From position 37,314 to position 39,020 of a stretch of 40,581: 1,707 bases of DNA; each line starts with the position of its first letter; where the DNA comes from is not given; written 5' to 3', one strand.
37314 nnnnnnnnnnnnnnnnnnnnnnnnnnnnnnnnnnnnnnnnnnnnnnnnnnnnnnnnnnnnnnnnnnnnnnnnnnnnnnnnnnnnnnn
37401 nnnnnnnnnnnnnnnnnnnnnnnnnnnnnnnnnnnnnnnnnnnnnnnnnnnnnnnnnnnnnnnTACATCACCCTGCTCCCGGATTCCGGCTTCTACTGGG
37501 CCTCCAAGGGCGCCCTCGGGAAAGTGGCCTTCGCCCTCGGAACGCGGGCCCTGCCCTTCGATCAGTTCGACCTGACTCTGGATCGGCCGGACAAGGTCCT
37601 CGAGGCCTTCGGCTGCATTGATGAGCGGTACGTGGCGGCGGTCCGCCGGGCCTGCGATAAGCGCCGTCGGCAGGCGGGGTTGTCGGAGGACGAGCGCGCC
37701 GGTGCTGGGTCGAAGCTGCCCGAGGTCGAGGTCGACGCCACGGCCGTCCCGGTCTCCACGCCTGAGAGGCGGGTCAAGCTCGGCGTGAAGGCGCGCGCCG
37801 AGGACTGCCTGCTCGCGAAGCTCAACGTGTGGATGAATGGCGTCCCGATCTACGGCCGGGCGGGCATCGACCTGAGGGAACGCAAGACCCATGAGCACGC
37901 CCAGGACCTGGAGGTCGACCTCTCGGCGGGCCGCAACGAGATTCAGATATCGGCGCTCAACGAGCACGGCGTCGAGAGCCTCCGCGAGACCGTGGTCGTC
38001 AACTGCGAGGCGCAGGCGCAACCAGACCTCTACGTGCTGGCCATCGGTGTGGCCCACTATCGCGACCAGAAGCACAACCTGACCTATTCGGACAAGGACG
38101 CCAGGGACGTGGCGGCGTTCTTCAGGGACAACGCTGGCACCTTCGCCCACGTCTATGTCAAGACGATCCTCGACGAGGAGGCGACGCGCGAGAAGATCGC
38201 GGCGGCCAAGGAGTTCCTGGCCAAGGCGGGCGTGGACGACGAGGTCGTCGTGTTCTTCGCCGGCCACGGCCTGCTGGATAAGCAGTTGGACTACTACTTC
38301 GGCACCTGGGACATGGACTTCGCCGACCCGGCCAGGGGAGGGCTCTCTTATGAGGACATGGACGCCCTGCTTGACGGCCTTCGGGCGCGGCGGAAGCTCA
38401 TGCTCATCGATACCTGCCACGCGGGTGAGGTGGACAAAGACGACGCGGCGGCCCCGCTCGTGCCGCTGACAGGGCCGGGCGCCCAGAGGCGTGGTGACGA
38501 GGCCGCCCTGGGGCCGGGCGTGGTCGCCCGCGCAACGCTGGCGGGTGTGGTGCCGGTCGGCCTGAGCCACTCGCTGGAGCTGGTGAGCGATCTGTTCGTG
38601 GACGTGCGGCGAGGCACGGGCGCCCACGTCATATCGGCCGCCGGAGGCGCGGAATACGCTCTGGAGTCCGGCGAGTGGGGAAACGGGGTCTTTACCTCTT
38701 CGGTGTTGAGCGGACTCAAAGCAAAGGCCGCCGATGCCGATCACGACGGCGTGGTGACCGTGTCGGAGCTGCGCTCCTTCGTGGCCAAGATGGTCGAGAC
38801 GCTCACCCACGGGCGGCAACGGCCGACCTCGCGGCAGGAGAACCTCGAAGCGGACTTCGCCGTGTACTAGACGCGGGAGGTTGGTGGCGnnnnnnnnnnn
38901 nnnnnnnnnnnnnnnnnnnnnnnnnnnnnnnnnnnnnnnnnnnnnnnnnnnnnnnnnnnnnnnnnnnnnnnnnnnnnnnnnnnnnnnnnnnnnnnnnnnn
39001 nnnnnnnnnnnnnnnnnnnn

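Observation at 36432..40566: Two-gene module: a cytosolic WD40-propeller/caspase protease and a co-transcribed, exported multi-blade WD40 protein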

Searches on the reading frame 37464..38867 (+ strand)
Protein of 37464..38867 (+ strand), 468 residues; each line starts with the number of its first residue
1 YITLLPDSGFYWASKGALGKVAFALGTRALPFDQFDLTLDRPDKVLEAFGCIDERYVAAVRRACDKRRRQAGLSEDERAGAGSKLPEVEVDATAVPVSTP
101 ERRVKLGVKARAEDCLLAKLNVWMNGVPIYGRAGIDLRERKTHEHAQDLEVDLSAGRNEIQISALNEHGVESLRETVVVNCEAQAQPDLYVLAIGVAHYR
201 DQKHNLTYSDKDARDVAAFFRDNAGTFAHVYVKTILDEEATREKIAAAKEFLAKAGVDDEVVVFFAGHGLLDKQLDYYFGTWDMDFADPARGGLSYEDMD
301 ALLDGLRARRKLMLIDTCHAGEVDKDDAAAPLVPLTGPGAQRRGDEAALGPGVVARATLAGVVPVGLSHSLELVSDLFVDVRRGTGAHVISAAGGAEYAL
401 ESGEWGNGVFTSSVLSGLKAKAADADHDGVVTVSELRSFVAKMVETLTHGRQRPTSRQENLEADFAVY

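Call 35: search_solved_structures(query=A2, max_evalue=0.1, show_alignments=3)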
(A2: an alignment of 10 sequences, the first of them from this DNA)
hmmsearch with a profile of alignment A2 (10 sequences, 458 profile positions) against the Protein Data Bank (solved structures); distinct sequences matched with E-value up to 0.1: 4.
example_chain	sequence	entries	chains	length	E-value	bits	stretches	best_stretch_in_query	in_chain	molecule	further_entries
6w8s_A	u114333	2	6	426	0.00021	23.3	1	193-338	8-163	Metacaspase-4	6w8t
3bij_A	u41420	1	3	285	0.00054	21.9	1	203-411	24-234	Uncharacterized protein GSU0716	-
6w8r_A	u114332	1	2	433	0.016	17.1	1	193-328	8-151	Metacaspase-4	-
2w3j_A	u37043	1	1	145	0.025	16.4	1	99-171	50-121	CARBOHYDRATE BINDING MODULE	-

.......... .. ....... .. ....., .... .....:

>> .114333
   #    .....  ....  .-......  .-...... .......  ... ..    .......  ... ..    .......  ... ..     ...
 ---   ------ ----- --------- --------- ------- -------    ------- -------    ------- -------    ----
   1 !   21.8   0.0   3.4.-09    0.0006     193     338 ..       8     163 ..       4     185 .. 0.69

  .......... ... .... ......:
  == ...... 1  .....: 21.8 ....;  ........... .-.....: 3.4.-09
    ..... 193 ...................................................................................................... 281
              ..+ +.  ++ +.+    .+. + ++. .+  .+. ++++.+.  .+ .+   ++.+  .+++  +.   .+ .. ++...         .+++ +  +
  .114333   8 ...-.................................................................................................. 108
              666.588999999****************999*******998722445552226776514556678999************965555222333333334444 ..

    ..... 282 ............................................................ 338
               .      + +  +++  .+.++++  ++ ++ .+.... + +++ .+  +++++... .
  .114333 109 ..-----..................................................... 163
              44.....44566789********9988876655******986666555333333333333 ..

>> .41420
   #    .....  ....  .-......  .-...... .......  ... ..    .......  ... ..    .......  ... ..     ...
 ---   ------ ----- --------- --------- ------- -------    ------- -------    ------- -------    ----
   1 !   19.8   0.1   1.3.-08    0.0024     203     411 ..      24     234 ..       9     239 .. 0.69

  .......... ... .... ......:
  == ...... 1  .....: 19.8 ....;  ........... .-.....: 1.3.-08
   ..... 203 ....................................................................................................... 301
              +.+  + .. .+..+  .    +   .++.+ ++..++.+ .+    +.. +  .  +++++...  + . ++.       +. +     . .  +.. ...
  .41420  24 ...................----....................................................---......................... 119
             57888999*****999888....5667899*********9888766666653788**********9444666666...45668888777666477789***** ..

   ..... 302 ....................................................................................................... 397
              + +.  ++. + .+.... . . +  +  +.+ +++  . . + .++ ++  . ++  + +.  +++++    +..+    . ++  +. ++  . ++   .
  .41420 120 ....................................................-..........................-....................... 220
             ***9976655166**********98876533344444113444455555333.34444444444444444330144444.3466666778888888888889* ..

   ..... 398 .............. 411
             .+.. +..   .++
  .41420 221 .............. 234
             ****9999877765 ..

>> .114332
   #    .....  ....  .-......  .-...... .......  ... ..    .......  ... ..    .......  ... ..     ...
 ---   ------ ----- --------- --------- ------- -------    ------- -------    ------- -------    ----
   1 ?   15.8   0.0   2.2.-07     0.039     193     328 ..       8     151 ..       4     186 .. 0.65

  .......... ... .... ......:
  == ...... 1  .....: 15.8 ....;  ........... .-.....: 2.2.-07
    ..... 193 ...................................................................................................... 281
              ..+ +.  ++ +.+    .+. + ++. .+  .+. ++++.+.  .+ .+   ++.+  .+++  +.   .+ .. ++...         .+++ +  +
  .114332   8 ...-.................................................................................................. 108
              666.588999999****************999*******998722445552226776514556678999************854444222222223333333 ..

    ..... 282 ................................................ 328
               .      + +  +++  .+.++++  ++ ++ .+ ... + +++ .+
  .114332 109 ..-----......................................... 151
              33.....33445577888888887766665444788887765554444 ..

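Call 51: find_related_loci(query=A2, collection=genome_contigs, flank=8000)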
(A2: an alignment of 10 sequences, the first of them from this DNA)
Query A2 (468 aa) in genome_contigs; peptide patterns used: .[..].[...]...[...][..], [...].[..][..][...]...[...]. (x = any residue, [..] = any of these).
599 stretches matched a pattern (row limit reached: there are more); 556 encode a relative of the query (tblastn E <= 1e-3); the best 80 are kept; 80 distinct loci.
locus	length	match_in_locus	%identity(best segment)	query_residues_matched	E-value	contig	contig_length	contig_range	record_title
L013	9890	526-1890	45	1-468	4e-136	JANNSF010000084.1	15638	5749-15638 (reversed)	MAG: bacterium isolate SOY_31_metabat_245 SOY_31_k141_309161, whole genome shotgun sequence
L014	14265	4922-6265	47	9-467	5e-133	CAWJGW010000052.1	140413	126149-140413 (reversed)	MAG: uncultured Isosphaeraceae bacterium isolate MFD04463.bin.2.46 genome assembly, contig: contig_69355, whole genome s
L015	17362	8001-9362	51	4-467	2e-132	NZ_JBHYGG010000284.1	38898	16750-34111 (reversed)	MAG: Gemmata sp. isolate SAMS01UC_bin-009 SAMS01UC_bin-009_c73, whole genome shotgun sequence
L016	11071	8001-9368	45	1-468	1e-130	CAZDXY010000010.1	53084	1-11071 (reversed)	MAG TPA_asm: uncultured Rikenellaceae bacterium isolate SRP241326_co1_256 genome assembly, contig: NODE_1051_length_5308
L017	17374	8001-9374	45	1-468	9e-131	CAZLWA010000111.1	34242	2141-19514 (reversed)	MAG TPA_asm: uncultured Bacteroidota bacterium isolate binchicken_co165_173 genome assembly, contig: k141_2041660, whole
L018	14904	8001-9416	47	1-468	4e-130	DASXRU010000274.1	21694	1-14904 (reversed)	MAG TPA_asm: Pyrinomonadaceae bacterium isolate SMAG_U4648 k141_686520, whole genome shotgun sequence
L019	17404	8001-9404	49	1-468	2e-124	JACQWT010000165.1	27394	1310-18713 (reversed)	MAG: Deltaproteobacteria bacterium isolate NC_groundwater_1496_Pr4_B-0.1um_72_3 SR1-18-B1_scaffold_4765, whole genome sh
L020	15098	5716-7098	49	2-468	3e-124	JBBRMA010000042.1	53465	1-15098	MAG: Myxococcales bacterium isolate La1_maxbin2.464 LA1C_X2.464_k141_2228299L_53465_cov_61.2095, whole genome shotgun se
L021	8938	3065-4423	44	9-468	1e-123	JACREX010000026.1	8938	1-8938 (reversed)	MAG: Bacteroidia bacterium isolate NC_groundwater_1710_Pr3_B-0.1um_39_22 SR-2_scaffold_141_447547, whole genome shotgun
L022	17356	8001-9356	49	9-468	1e-123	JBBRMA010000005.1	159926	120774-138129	MAG: Myxococcales bacterium isolate La1_maxbin2.464 LA1C_X2.464_k141_2799693L_159926_cov_28.9874, whole genome shotgun s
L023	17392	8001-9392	43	1-468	7e-123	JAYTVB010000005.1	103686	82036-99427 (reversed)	MAG: Cyclobacteriaceae bacterium isolate GFS_5652 GFS_5652_4, whole genome shotgun sequence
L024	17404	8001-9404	42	2-468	5e-121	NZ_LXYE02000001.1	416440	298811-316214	Labilibacter marinus strain Y11 contig1, whole genome shotgun sequence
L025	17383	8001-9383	40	1-468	2e-120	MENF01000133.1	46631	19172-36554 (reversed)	MAG: Bacteroidetes bacterium GWA2_32_17 gwa2_scaffold_3297, whole genome shotgun sequence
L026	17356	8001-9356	44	8-468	1e-119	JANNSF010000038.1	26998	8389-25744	MAG: bacterium isolate SOY_31_metabat_245 SOY_31_k141_424953, whole genome shotgun sequence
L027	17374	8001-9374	41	1-468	4e-118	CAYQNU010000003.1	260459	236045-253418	MAG TPA_asm: uncultured Flavobacteriales bacterium isolate SRP329715_co2_57 genome assembly, contig: NODE_55_length_2604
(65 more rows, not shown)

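Call 54: predict_structure(alignment_id=A2)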
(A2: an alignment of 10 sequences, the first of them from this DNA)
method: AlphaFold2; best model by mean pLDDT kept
length: 468 residues; sequences in the alignment: 10
mean_pLDDT: 78.8   pTM: 0.83
mean pLDDT of the five models: 78.8, 77.4, 76.2, 73.4, 71.3
residues with pLDDT >= 90: 166; 70-90: 195; 50-70: 59; < 50: 48
segments of 3 or more residues with pLDDT < 50: 78-80, 320-338, 344-365
pLDDT, mean of each block of 10 residues (from residue 1): 70 69 75 77 80 73 77 56 80 85 94 91 88 90 95 92 88 91 90 94 83 94 85 97 96 94 91 78 86 88 91 82 40 44 43 32 46 59 77 61 80 90 88 91 82 74 71
secondary structure, 60 per line:
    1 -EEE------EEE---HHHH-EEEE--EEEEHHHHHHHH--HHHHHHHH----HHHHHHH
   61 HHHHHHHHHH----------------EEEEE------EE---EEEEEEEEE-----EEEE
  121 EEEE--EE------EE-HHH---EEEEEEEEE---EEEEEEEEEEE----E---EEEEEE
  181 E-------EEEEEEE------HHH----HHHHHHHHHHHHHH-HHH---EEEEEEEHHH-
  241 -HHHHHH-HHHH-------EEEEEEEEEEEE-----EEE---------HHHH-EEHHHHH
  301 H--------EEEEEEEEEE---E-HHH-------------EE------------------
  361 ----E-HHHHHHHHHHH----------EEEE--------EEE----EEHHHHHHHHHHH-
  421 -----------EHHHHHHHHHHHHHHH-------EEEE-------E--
elements in order: E2-4 E11-13 H17-20 E22-25 E28-31 H32-39 H42-49 H54-70 E87-91 E103-111 E117-124 E144-152 E156-166 E175-181 E189-195 H209-222 E230-236 H242-247 H249-252 E260-271 E277-279 H289-292 H296-301 E310-319 H367-377 E388-391 E400-402 H409-419 H433-447 E455-458

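Call 58: fold_search(model_id=the predicted structure, library=pdb)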
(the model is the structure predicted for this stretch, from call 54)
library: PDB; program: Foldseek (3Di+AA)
matches with E <= 10: 1736; with E <= 0.001: 109
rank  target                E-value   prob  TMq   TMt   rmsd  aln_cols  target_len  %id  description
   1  3bij_B                2.4e-09  1.00  0.35  0.59   6.6       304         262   22  Crystal structure of protein GSU0716 from Geobacter sulfurreducens. Northeast Structural Genomics target GsR13 (released 2007-12-11)
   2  3bij_C                4.5e-09  1.00  0.36  0.60   6.4       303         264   23  Crystal structure of protein GSU0716 from Geobacter sulfurreducens. Northeast Structural Genomics target GsR13 (released 2007-12-11)
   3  3bij_A                1.2e-08  1.00  0.35  0.57   7.0       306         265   21  Crystal structure of protein GSU0716 from Geobacter sulfurreducens. Northeast Structural Genomics target GsR13 (released 2007-12-11)
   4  3v4o_A                1.6e-08  1.00  0.37  0.69   8.5       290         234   17  Human MALT1 (caspase domain) in complex with an irreversible peptidic inhibitor (released 2012-03-14)
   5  8a53_A                6.1e-08  1.00  0.38  0.56   9.3       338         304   16  Crystal structure of AtMCA-IIf C147A (metacaspase 9) from Arabidopsis thaliana (released 2023-05-31)
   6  4i1p_C                7.8e-08  1.00  0.36  0.44   9.9       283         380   16  Human MALT1 (caspase-IG3) in complex with activity based-probe (released 2014-07-09)
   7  8v4x_C                1.1e-07  1.00  0.36  0.46   9.5       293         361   17  Structure of MALT1 in complex with an allosteric inhibitor (released 2024-05-01)
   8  3uo8_B                1.2e-07  1.00  0.36  0.46   9.4       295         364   15  Crystal structure of the MALT1 paracaspase (P1 form) (released 2011-12-21)
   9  3uo8_C                2.9e-07  1.00  0.37  0.47   9.3       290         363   17  Crystal structure of the MALT1 paracaspase (P1 form) (released 2011-12-21)
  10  4i1p_A                2.9e-07  1.00  0.37  0.45   6.8       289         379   16  Human MALT1 (caspase-IG3) in complex with activity based-probe (released 2014-07-09)
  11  8v4x_D                5.6e-07  1.00  0.38  0.47   8.3       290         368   19  Structure of MALT1 in complex with an allosteric inhibitor (released 2024-05-01)
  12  8v4x_B                5.9e-07  1.00  0.37  0.47   9.4       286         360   16  Structure of MALT1 in complex with an allosteric inhibitor (released 2024-05-01)
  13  7pav_A                5.9e-07  1.00  0.36  0.46   7.7       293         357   17  MALT1 in complex with compound 1 (released 2021-11-17)
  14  7pav_B                7.9e-07  1.00  0.37  0.46   9.4       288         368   16  MALT1 in complex with compound 1 (released 2021-11-17)
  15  8v4x_A                8.4e-07  1.00  0.37  0.47   9.3       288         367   16  Structure of MALT1 in complex with an allosteric inhibitor (released 2024-05-01)
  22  6w8s_B                2.7e-06  1.00  0.38  0.49   9.7       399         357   13  Crystal structure of metacaspase 4 from Arabidopsis (released 2020-05-20)
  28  6w8s_C                6.1e-06  1.00  0.38  0.48  10.1       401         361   14  Crystal structure of metacaspase 4 from Arabidopsis (released 2020-05-20)
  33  6w8s_A                1.1e-05  1.00  0.36  0.46  11.1       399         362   14  Crystal structure of metacaspase 4 from Arabidopsis (released 2020-05-20)
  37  3pdd                  3.9e-05  1.00  0.17  0.39   3.2       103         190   19  Structures of Clostridium thermocellum CbhA fibronectin(III)-like modules (released 2011-11-23)
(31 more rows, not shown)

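Call 73: search_protein_representatives(alignment_id=A2)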
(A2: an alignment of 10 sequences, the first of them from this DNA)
Query: 10 sequences, 458 profile positions. Proteins with E-value up to 0.001 (for the whole library): 72557; up to 1e-10: 38682; up to 1e-30: 9698. The best 150 are listed.
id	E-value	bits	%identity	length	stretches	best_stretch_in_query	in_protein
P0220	1.8e-190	649.9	-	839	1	1-458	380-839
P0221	3.9e-190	648.8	-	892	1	1-458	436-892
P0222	4.2e-190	648.7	-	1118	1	2-458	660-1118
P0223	6.8e-189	644.7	-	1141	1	2-458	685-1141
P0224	1.2e-187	640.5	-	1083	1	1-458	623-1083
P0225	3.9e-187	638.9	-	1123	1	1-458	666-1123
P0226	5.2e-187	638.5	-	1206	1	1-458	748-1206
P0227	9.9e-187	637.6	-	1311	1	1-458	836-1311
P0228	1.3e-186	637.1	-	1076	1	1-458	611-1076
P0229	4.1e-186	635.5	-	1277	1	1-458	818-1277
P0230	3.4e-185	632.5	-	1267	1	1-458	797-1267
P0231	3.7e-184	629.1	-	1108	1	1-458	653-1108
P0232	5.2e-184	628.6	-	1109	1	1-458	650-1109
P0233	5.4e-184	628.5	-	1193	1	1-458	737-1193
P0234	1.9e-183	626.8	-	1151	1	2-458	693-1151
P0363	3.3e-171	586.4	-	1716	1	1-458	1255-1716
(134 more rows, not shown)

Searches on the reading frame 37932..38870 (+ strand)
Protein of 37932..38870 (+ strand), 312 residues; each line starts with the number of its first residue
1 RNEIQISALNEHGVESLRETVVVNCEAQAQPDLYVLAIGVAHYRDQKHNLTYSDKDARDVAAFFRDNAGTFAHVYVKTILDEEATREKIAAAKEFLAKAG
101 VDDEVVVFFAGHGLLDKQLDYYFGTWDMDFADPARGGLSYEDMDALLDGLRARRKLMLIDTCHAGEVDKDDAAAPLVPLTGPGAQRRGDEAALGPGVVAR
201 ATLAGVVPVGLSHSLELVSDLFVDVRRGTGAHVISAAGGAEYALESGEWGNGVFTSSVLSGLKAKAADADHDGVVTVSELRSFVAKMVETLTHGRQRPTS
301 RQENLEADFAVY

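Call 26: search_solved_structures(query=window:37932-38870:+, max_evalue=1, show_alignments=3)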
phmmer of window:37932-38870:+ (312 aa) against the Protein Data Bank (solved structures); distinct sequences matched with E-value up to 1: 5.
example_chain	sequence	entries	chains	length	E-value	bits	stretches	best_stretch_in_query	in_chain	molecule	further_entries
4wd2_A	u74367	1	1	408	0.19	14.3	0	109-171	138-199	Aromatic-amino-acid transaminase TyrB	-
3aqx_A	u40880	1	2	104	0.42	13.2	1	98-147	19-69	Beta-1,3-glucan-binding protein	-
2rqe_A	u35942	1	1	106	0.45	13.1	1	98-147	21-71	Beta-1,3-glucan-binding protein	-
2kha_A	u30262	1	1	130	0.68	12.5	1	98-147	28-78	Beta-1,3-glucan-binding protein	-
7uek_A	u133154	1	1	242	0.83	12.2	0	78-109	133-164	OT3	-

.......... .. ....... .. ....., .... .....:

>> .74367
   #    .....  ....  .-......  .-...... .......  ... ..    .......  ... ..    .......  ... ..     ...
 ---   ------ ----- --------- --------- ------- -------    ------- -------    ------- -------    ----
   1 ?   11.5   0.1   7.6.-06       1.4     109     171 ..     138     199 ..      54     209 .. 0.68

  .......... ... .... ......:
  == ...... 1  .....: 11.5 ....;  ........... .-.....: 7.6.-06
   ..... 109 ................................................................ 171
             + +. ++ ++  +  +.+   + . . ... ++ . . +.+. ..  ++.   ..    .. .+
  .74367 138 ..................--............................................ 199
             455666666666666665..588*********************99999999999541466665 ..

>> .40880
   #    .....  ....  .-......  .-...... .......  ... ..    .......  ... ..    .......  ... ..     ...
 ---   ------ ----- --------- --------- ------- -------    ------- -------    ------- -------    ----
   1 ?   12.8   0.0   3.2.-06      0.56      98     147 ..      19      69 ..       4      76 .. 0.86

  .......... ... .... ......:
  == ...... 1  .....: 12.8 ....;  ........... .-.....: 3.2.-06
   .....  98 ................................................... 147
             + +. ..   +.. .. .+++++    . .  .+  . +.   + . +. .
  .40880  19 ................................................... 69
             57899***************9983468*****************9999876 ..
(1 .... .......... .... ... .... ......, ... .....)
